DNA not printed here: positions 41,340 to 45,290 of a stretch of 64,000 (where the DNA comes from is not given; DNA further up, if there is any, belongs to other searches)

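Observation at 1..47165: An unnamed ~70-90-aa C-terminal module tags seven otherwise unrelated envelope/secreted proteins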

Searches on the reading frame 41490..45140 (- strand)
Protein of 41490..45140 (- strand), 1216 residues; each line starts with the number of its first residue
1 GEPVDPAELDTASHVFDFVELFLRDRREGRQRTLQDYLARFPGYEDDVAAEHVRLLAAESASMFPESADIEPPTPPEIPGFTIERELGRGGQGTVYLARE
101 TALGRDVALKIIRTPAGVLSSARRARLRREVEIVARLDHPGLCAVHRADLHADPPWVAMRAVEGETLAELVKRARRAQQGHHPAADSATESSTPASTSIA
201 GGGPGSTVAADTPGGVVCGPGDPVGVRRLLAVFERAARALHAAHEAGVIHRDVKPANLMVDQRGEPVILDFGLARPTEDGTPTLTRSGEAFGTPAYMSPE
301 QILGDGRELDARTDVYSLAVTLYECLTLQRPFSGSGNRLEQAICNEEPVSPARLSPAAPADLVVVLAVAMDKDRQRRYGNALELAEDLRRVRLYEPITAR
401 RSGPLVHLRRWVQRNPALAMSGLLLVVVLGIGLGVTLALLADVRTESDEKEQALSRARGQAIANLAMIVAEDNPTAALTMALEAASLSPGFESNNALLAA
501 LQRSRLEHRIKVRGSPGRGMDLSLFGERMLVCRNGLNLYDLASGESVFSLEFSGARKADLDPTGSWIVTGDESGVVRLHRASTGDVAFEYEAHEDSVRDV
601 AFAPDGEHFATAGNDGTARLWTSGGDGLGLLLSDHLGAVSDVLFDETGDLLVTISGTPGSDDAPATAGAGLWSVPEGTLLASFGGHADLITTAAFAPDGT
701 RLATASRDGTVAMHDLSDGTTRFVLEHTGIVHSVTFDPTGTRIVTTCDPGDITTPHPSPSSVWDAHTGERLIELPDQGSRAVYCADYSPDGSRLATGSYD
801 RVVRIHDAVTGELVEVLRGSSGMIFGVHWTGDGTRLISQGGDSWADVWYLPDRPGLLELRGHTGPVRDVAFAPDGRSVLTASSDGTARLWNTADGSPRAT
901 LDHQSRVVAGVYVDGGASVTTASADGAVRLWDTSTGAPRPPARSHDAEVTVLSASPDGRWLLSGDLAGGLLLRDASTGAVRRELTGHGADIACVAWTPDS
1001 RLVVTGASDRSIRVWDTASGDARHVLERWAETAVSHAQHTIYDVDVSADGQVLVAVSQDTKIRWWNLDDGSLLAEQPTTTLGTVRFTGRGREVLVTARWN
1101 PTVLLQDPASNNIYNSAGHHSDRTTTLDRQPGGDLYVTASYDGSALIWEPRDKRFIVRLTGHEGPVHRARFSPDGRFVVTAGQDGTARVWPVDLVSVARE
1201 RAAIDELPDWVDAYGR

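Call 16: search_protein_families(library=pfam, proteins=[window:41490-45140:-], max_evalue=0.01)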
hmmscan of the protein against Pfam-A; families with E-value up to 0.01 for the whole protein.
window:41490-45140:- (1216 aa): 49 families (the best 25 are shown)
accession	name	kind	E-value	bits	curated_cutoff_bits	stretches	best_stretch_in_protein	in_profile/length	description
PF25174.1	Beta-prop_THOC3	-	3e-99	331.9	305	4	823-1079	4-254/272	THOC3 beta-propeller domain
PF25175.1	Beta-prop_WDR5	-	3.6e-84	283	250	7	779-987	10-220/296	WDR5 beta-propeller domain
PF25173.1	Beta-prop_WDR3_1st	-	1.5e-83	279.5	154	5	761-932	12-183/184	WDR3 first beta-propeller domain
PF00400.38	WD40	-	1.3e-82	269.2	27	7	981-1016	4-39/39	WD domain, G-beta repeat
PF24814.1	WD40_Prp19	-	2.5e-72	243.7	320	5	902-1074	47-213/281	Prp19 WD40 domain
PF24807.1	WD40_CDC20-Fz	-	6e-56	190.3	200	5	728-909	51-226/292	CDC20/Fizzy WD40 domain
PF24817.1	WD40_WDHD1_1st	-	4.8e-52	177.4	109.9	6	911-1113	12-202/291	WDHD1 first WD40 domain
PF23414.1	Beta-prop_EML_2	-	2.3e-50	171.9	90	4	918-1076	12-162/266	Echinoderm microtubule-associated protein second beta-propeller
PF24805.1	EIF3I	-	1.9e-46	159.2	200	6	1038-1195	52-220/324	EIF3I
PF25391.1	WD40_Gbeta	-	8.5e-45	153.6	150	4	762-933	81-255/340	G protein beta WD-40 repeat protein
PF25172.1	Beta-prop_WDR3_2nd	-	2.4e-43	148.9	140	7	841-964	153-277/293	WDR3 second beta-propeller domain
PF25168.1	Beta-prop_WDR36-Utp21_2nd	-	2.8e-40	139.1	84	4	907-1021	159-273/335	WDR36/Utp21 second beta-propeller domain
PF24105.1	Beta-prop_CAF1B_HIR1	-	1.8e-36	126.3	80.5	3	859-935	126-203/383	CAF1B/HIR1 beta-propeller domain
PF00069.31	Pkinase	-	2e-35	122.9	31.7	2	232-345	103-211/263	Protein kinase domain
PF24796.1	WDR55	-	7.4e-35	120.9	200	2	857-1017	47-208/296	WDR55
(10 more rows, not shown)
